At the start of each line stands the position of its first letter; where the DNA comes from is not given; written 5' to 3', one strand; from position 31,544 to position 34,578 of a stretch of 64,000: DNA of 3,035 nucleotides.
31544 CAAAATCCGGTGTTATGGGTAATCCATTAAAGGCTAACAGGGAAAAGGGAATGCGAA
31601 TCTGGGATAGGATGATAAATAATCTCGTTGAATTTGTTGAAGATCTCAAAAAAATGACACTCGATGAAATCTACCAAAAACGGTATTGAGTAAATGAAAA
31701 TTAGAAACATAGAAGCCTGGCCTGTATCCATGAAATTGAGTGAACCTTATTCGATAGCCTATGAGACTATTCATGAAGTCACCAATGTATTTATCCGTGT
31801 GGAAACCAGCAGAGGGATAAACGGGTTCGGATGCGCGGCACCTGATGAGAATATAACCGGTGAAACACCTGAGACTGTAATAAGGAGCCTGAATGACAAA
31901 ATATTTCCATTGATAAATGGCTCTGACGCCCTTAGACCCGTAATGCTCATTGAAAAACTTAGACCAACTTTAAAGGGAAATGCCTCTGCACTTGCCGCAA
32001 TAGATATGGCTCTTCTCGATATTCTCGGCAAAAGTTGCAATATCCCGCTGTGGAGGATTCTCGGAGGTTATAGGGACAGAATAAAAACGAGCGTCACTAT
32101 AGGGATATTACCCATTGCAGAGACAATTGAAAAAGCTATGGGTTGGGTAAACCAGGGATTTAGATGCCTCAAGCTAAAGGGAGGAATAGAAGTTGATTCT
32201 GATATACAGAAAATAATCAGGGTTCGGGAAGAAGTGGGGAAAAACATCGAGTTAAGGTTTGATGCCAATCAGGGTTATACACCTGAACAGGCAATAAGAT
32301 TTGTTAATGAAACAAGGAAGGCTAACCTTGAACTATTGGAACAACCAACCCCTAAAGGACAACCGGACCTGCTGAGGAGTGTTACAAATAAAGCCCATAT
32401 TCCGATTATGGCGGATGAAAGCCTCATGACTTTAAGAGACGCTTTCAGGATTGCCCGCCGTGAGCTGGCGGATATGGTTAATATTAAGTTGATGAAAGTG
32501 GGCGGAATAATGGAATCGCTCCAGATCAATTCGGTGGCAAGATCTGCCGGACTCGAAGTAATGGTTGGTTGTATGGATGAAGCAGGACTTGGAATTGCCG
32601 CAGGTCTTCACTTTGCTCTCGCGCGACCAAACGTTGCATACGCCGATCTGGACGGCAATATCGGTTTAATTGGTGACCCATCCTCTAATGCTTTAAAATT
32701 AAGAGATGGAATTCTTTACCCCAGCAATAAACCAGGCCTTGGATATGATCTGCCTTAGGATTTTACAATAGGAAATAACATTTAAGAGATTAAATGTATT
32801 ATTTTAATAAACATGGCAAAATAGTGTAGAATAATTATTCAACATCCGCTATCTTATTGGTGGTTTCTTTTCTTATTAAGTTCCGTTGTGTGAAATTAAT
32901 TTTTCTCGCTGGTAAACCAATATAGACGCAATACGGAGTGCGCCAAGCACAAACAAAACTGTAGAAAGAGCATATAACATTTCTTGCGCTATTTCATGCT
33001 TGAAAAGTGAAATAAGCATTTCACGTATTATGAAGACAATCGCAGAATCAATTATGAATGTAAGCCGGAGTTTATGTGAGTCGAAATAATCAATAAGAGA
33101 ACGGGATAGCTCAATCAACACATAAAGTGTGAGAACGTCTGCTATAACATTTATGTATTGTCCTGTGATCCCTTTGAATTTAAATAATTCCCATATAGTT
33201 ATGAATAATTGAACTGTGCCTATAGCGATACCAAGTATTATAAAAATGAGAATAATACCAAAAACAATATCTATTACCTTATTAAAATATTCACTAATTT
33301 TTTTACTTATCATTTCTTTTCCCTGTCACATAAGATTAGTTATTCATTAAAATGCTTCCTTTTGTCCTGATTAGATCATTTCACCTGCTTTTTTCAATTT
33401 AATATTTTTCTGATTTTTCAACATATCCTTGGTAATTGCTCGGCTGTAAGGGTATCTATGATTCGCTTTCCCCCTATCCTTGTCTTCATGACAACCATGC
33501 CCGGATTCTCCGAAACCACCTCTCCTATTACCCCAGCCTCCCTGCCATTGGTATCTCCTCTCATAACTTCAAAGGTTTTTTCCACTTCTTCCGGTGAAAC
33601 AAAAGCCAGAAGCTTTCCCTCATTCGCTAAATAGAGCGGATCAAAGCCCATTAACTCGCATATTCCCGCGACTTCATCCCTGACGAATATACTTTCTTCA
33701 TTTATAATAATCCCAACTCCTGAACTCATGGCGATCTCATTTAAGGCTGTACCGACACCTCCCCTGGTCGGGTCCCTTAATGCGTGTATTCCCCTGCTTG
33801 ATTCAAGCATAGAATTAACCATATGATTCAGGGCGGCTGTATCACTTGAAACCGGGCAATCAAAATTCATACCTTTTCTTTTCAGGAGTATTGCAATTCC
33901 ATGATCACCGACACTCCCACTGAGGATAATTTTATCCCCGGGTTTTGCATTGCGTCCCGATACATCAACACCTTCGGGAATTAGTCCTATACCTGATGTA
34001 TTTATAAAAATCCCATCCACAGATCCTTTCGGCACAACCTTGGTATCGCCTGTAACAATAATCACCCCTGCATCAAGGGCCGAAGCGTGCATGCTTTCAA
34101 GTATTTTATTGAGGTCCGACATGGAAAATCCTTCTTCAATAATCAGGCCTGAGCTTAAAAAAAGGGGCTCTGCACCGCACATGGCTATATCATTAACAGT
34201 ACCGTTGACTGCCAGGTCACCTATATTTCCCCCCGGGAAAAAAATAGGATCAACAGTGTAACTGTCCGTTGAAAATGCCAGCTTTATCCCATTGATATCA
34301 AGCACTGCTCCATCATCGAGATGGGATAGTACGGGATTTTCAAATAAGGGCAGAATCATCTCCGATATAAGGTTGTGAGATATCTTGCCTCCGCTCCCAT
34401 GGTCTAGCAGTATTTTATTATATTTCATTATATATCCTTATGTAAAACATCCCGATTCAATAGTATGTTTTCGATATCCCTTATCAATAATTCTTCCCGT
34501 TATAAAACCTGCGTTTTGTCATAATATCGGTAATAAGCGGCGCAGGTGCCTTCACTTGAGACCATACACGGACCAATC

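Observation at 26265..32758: Sigma-54-driven orphan six-gene operon with an unprecedented enzyme combination (top candidate for a new system)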

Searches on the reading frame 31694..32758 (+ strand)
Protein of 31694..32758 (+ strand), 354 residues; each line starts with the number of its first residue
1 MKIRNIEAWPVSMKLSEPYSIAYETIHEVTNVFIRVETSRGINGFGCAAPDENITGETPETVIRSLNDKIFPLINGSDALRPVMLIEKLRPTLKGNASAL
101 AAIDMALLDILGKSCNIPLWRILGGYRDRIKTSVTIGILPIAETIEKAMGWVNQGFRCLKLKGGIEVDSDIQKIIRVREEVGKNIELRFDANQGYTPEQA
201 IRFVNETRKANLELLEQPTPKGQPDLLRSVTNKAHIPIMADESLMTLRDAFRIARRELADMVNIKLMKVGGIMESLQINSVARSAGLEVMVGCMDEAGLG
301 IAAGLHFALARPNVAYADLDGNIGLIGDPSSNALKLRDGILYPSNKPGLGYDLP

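Call 3: search_protein_families(library=pfam, proteins=[window:31694-32758:+], max_evalue=0.01)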
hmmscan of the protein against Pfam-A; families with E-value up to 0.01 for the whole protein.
window:31694-32758:+ (354 aa): 3 families
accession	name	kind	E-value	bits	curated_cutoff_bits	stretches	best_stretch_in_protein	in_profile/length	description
PF13378.12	MR_MLE_C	-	4e-49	167.7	29.4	1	145-353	3-215/219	Enolase C-terminal domain-like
PF02746.21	MR_MLE_N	-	5.8e-19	68.9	22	1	11-124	9-117/117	Mandelate racemase / muconate lactonizing enzyme, N-terminal domain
PF07476.17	MAAL_C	-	0.00016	21.4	27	1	233-310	137-215/249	Methylaspartate ammonia-lyase C-terminus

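Call 4: search_protein_families(library=ncbifam, proteins=[window:31694-32758:+], max_evalue=0.01)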
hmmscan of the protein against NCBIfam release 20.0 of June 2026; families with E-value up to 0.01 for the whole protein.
window:31694-32758:+ (354 aa): 18 families
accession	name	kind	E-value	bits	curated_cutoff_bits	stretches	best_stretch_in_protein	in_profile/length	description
NF041118.1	A_G_epim_Thtga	equivalog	2.3e-69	234.1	500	1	1-325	1-323/341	L-Ala-D/L-Glu epimerase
TIGR02534.1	mucon_cyclo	subfamily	1e-59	202.5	334.95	1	3-353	1-357/368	muconate/chloromuconate family cycloisomerase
NF042940.1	racemase_DgcA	equivalog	1.9e-43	148.9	400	1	12-345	7-318/323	N-acetyl-D-Glu racemase DgcA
TIGR01928.1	menC_lowGC_arch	equivalog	2e-39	135.5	200.65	1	11-315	3-303/325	o-succinylbenzoate synthase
NF040866.1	AraD_Arch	equivalog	4.3e-35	121.4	650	1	27-353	30-361/372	arabinonate dehydratase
NF043002.1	HProlDhtase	equivalog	2e-34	119.1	500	1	1-350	1-351/366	cis-3-hydroxy-L-proline dehydratase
NF043051.1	ManoateDhtManD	equivalog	4.3e-31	108.1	550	2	174-353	195-375/403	D-mannonate dehydratase ManD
NF011654.0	PRK15072.1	subfamily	1.7e-28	99.6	430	2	175-353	197-376/404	D-galactonate dehydratase family protein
NF010624.0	PRK14017.1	equivalog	1e-27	97.2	311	1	32-352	16-351/382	galactonate dehydratase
NF011708.0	PRK15129.1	equivalog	4.4e-27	94.9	343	1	4-339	2-317/321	L-Ala-D/L-Glu epimerase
NF047820.1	TalGalacDh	equivalog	7e-27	94.3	500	1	26-351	33-354/371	L-talarate/galactarate dehydratase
NF002782.0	PRK02901.1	equivalog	1.2e-24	86.9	288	1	126-343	75-290/328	o-succinylbenzoate synthase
NF040790.2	glucon_galact_dh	equivalog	8e-20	71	750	1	95-290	89-297/390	bifunctional D-gluconate/D-galactonate dehydratase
TIGR01927.1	menC_gam_Gplu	equivalog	5.8e-15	55.4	130.55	1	153-308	122-279/307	o-succinylbenzoate synthase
NF002739.0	PRK02714.1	equivalog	1.1e-13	51.4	259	1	138-308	115-287/320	o-succinylbenzoate synthase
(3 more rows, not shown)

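Call 16: search_solved_structures(query=window:31694-32758:+, max_evalue=1e-30)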
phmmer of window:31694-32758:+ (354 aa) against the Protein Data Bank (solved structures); distinct sequences matched with E-value up to 1e-30: 26.
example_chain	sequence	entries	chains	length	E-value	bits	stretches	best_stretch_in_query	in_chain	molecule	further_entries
1jpm_A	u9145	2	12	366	8.6e-67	229.1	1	1-350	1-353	L-Ala-D/L-Glu Epimerase | similar to chloromuconate cycloisomerase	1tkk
3rit_A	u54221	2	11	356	1.8e-66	228.1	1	1-352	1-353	Dipeptide epimerase | Putative chloromuconate cycloisomerase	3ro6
3jva_A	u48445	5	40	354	2.3e-64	221.2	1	1-338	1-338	Dipeptide Epimerase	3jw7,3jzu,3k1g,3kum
2p88_A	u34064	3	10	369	9e-54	186.3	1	1-352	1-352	Mandelate racemase/muconate lactonizing enzyme family protein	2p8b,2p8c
3r0k_A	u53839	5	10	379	2.8e-52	181.4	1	3-353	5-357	Enzyme of enolase superfamily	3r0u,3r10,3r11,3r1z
2zad_A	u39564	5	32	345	1.1e-46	163.1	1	14-325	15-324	Muconate cycloisomerase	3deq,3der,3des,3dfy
3my9_A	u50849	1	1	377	1e-43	153.2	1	29-315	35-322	Muconate cycloisomerase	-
3s5s_A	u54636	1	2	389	1.6e-43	152.7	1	3-332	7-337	Mandelate racemase/muconate lactonizing enzyme family protein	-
3q45_A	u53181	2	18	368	2.7e-43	151.9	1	3-350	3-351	Mandelate racemase/muconate lactonizing enzyme family; possible chloromuconate cycloisomer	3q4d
3u9i_A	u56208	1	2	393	2e-41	145.7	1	3-338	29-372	Mandelate racemase/muconate lactonizing enzyme, C-terminal domain protein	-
2qde_A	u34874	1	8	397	8.5e-41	143.7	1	1-353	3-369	Mandelate racemase/muconate lactonizing enzyme family protein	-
3ct2_A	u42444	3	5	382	7.9e-39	137.2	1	3-353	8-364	Muconate cycloisomerase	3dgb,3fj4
1nu5_A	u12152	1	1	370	2.2e-38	135.8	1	1-353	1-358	Chloromuconate cycloisomerase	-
3i4k_A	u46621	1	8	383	5.7e-38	134.4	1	3-353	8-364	Muconate lactonizing enzyme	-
3iji_A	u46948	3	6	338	6.6e-35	124.3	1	9-350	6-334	Muconate cycloisomerase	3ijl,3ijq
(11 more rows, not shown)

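Call 32: search_solved_structures(query=window:31694-32758:+, max_evalue=1e-60, show_alignments=3)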
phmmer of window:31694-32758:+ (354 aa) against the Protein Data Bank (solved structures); distinct sequences matched with E-value up to 1e-60: 3.
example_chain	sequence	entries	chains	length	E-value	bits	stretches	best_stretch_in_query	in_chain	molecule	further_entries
1jpm_A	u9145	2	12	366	8.6e-67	229.1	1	1-350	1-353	L-Ala-D/L-Glu Epimerase | similar to chloromuconate cycloisomerase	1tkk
3rit_A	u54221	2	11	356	1.8e-66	228.1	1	1-352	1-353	Dipeptide epimerase | Putative chloromuconate cycloisomerase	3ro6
3jva_A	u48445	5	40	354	2.3e-64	221.2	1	1-338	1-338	Dipeptide Epimerase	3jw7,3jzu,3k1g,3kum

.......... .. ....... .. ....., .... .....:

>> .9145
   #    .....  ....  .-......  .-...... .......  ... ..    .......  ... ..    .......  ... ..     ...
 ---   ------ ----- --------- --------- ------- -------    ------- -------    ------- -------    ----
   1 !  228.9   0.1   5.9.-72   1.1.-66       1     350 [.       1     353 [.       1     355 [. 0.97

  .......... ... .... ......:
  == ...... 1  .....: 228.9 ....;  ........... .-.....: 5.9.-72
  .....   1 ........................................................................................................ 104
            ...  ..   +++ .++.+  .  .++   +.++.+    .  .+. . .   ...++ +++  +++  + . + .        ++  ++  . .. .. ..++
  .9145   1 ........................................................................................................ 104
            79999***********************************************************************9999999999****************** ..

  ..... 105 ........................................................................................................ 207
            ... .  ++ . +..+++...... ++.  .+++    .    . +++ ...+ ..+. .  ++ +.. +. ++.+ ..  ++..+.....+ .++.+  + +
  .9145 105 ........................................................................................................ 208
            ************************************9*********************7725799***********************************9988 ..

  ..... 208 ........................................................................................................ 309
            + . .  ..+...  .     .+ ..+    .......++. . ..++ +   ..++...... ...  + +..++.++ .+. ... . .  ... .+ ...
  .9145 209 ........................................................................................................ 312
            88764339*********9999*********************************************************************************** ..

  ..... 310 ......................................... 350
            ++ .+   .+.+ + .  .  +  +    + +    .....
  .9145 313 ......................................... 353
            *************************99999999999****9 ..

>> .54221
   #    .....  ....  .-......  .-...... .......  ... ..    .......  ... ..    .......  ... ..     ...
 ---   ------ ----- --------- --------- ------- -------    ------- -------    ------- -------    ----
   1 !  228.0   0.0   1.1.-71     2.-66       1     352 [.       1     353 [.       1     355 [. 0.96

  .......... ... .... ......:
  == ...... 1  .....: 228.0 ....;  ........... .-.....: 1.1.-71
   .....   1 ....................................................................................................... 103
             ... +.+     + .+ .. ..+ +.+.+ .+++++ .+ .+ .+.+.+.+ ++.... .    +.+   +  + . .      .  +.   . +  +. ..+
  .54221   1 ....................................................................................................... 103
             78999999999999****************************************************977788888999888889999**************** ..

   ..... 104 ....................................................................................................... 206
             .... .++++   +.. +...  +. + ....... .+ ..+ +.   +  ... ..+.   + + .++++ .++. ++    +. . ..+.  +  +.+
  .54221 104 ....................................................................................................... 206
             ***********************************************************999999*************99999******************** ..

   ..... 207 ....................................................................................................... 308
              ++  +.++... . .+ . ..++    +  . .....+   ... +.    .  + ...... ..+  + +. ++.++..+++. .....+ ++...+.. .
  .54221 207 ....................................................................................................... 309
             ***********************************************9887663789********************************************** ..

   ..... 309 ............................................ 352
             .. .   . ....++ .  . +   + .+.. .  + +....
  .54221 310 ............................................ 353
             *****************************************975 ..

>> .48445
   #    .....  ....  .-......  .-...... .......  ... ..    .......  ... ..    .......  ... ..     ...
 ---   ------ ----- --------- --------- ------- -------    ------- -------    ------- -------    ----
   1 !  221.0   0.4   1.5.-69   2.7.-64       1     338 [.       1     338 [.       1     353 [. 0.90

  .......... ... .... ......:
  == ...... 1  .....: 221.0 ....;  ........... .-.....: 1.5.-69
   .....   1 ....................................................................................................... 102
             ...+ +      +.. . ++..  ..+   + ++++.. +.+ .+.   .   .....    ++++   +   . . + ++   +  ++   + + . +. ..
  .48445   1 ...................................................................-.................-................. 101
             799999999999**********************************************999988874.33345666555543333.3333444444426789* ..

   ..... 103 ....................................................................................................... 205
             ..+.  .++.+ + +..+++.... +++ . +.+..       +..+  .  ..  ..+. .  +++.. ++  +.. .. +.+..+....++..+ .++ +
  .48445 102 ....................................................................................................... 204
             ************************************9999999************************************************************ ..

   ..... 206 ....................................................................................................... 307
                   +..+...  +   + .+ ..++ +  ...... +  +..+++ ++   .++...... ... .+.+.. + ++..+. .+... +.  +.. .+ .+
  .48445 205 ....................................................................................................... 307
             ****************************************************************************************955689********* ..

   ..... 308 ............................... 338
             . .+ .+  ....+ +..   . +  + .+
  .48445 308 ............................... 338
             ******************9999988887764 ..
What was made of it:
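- On Dipeptide epimerase / L-Ala-D/L-Glu epimerase (g6): D319-L-D321 aligns with the DFD of YkfB and the DLD of 3rit (call 32).
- Closest known: Dipeptide epimerases of the enolase superfamily. Same: The KxK, D, E, D, K catalytic set and the DxD motif are present (calls 16, 32).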

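Call 83: search_protein_families(library=padloc, proteins=[window:31694-32758:+], max_evalue=0.01)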
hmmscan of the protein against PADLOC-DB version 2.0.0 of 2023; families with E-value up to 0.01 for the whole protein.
window:31694-32758:+ (354 aa): 0 families

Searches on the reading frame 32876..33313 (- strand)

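Call 28: search_protein_families(library=pfam, proteins=[window:32876-33313:-], max_evalue=0.0001)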
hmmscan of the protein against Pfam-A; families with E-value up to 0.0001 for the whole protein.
window:32876-33313:- (145 aa): 1 family
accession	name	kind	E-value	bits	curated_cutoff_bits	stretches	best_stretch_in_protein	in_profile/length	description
PF06146.17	PsiE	-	1.7e-18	67.4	23.9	1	16-127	1-114/122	Phosphate-starvation-inducible E family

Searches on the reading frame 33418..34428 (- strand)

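Call 28: search_protein_families(library=pfam, proteins=[window:33418-34428:-], max_evalue=0.0001)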
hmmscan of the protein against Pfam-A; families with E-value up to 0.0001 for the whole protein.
window:33418-34428:- (336 aa): 2 families
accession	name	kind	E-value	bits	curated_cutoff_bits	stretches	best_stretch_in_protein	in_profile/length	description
PF02769.27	AIRS_C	-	6.3e-26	91.8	23.1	1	162-308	1-149/156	AIR synthase related protein, C-terminal domain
PF00586.29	AIRS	-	6.8e-22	78.5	24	1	38-150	2-112/112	AIR synthase related protein, N-terminal domain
